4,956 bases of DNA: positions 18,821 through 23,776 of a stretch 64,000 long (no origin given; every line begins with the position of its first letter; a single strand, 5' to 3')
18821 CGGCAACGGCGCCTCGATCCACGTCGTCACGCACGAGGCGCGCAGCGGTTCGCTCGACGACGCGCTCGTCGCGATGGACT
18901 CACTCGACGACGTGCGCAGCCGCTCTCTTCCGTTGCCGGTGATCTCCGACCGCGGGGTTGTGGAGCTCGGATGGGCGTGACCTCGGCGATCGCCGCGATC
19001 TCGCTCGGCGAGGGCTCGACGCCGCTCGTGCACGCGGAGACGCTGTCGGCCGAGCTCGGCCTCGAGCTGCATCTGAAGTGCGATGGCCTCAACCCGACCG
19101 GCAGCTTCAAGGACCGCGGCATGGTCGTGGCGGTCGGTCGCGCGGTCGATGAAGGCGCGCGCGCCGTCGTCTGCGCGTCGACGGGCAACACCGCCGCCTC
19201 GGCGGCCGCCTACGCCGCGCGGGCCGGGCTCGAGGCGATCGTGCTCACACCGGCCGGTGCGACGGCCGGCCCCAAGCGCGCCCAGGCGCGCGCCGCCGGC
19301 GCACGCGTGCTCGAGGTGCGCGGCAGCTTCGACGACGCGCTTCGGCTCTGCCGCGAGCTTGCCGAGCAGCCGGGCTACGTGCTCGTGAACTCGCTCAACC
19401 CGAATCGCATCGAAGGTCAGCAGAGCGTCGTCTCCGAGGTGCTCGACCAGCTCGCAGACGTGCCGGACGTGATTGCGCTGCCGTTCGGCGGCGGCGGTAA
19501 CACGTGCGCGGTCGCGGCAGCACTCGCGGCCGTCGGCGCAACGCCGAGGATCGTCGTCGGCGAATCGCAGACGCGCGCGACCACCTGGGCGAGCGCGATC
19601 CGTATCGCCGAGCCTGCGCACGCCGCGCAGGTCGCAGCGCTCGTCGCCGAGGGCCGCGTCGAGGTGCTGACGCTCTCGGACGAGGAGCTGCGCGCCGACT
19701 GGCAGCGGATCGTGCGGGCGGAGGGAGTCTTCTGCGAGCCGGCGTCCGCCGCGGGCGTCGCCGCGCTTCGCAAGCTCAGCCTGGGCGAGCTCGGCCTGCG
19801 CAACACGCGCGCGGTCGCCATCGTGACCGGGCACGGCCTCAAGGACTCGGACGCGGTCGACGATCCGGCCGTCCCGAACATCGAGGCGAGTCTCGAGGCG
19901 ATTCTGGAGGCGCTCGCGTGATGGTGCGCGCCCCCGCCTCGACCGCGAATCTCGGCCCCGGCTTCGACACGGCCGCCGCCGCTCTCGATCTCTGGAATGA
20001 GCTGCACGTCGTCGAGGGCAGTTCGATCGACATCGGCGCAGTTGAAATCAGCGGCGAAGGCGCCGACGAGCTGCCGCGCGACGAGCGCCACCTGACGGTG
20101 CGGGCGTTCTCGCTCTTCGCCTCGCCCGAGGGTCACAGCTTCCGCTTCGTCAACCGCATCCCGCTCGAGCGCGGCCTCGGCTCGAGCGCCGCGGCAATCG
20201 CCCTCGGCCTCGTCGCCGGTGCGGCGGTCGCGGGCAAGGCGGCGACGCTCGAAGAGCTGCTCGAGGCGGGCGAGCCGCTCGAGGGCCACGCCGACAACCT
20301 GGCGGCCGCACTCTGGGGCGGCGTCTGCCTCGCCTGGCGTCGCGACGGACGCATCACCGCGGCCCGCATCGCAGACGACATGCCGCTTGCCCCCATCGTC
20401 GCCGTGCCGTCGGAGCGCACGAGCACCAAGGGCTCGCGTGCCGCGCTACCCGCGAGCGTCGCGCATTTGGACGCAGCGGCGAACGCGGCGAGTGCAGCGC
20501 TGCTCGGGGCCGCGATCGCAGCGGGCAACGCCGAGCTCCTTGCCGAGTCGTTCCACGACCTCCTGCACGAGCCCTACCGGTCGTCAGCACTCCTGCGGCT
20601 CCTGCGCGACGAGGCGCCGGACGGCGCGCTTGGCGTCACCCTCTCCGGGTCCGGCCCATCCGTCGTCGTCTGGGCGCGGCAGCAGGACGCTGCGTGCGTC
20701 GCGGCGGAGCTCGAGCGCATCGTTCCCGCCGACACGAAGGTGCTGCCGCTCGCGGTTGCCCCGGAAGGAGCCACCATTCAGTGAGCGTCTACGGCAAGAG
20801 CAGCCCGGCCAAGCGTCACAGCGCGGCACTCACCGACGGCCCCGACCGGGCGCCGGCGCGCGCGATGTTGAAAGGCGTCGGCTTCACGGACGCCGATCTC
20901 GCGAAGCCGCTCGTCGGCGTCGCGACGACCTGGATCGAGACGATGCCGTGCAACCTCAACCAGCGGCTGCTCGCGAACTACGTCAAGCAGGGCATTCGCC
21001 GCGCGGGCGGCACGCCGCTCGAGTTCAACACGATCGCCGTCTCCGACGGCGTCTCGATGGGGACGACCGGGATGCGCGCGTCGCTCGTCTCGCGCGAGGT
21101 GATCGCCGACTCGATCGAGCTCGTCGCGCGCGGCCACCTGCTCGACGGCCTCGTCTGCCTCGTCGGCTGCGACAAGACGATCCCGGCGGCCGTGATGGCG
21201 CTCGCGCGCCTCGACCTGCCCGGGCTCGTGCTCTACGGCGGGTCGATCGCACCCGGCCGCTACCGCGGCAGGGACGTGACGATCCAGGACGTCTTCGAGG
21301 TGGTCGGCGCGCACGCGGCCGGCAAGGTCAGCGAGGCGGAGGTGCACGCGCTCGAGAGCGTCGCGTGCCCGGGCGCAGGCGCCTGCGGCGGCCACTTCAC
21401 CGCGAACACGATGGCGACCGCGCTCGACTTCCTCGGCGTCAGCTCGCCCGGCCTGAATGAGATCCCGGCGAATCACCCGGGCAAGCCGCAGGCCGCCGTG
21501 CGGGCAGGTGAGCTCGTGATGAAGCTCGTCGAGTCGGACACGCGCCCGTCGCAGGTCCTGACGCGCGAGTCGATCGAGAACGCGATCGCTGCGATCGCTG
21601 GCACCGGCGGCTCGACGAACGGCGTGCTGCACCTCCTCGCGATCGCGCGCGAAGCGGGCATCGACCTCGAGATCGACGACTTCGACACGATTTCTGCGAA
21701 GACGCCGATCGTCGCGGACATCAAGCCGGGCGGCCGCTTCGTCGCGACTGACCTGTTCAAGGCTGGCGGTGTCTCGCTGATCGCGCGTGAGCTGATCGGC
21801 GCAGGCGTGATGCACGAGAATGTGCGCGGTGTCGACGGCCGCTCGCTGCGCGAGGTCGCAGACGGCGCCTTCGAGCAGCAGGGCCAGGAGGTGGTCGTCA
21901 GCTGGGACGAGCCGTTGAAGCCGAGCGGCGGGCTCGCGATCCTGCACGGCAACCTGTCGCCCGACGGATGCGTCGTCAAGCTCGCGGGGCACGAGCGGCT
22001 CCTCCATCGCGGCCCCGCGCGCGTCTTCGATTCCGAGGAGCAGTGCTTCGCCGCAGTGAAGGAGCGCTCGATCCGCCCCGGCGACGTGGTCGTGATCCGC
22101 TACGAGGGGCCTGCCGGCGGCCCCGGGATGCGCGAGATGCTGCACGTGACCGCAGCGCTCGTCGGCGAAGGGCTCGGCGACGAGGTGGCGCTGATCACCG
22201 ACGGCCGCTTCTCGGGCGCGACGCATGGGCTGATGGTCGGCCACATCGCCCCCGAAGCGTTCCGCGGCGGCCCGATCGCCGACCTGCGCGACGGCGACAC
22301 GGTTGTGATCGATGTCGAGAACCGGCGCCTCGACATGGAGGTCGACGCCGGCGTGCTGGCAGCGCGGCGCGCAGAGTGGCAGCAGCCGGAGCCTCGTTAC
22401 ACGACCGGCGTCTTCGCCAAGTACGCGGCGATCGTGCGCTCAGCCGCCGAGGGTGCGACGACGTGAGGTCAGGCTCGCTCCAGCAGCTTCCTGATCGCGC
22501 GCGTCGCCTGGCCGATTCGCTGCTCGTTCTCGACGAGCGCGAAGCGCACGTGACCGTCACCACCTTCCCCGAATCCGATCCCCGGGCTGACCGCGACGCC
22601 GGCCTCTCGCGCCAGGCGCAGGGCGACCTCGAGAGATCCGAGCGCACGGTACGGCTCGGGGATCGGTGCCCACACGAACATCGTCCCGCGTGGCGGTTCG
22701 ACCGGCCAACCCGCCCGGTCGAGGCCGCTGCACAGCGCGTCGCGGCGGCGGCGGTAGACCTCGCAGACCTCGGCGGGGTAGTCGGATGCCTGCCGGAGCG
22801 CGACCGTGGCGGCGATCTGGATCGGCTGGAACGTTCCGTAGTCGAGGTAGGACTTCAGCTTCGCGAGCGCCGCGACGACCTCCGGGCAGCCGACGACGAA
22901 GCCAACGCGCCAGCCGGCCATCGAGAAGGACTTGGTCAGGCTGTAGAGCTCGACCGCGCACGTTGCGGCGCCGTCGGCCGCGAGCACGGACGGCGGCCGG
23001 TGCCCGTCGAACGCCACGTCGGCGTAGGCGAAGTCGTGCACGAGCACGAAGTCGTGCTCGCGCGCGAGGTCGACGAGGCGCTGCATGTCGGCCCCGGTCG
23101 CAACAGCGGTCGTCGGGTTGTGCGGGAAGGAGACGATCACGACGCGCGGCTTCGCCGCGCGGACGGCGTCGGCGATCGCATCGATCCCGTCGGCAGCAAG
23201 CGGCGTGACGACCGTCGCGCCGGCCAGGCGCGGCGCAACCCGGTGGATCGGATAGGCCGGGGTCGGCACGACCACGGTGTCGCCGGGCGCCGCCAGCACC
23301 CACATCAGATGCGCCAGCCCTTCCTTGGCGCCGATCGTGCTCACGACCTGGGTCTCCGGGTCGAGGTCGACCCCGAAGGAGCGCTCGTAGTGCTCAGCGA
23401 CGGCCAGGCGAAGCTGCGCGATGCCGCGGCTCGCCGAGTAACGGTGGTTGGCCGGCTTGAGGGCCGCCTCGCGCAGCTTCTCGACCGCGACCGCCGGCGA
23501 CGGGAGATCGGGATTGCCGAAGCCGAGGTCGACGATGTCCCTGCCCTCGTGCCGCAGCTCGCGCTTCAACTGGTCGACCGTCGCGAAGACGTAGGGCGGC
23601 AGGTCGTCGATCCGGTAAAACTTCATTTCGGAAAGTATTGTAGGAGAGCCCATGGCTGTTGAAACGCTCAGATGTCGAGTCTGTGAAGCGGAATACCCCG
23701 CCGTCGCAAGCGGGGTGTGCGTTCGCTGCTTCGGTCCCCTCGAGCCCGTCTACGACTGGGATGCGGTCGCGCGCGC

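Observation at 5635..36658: Recurrent AT-rich 17-bp palindrome GCTTYA-N5-TRAAGC marks at least 8 intergenic sites of nitrogen and amino-acid genes (candidate uncharacterised regulon)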

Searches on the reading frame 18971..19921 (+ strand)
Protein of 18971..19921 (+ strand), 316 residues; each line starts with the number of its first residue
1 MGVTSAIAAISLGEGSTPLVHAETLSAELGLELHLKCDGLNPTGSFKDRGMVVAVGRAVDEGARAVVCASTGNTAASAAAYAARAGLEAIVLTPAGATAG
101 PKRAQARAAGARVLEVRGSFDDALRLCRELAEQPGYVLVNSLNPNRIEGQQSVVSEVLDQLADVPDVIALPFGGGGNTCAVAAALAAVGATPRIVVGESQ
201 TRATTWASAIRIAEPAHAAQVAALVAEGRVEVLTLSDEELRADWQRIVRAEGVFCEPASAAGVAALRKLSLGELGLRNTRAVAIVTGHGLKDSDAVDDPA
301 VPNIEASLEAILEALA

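Call 26: search_protein_families(library=pfam, proteins=[window:18971-19921:+], max_evalue=0.001)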
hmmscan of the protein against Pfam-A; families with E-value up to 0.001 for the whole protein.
window:18971-19921:+ (316 aa): 1 family
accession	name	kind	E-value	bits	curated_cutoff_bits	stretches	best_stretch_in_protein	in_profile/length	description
PF00291.31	PALP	-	8.4e-68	229.3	35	1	10-287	1-295/295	Pyridoxal-phosphate dependent enzyme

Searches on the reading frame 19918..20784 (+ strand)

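Call 26: search_protein_families(library=pfam, proteins=[window:19918-20784:+], max_evalue=0.001)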
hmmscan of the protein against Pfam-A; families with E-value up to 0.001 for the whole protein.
window:19918-20784:+ (288 aa): 2 families
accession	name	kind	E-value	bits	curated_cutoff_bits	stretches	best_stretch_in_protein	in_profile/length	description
PF00288.32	GHMP_kinases_N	-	2.3e-10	41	22.3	1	63-135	6-87/87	GHMP kinases N terminal domain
PF08544.19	GHMP_kinases_C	-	0.0001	23.1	21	1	222-266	32-80/85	GHMP kinases C terminal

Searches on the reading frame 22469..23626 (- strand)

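Call 26: search_protein_families(library=pfam, proteins=[window:22469-23626:-], max_evalue=0.001)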
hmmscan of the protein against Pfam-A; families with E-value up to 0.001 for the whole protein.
window:22469-23626:- (385 aa): 1 family
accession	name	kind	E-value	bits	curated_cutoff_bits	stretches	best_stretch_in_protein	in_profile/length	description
PF00155.27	Aminotran_1_2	-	3.4e-56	191.4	19.7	1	30-368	2-352/361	Aminotransferase class I and II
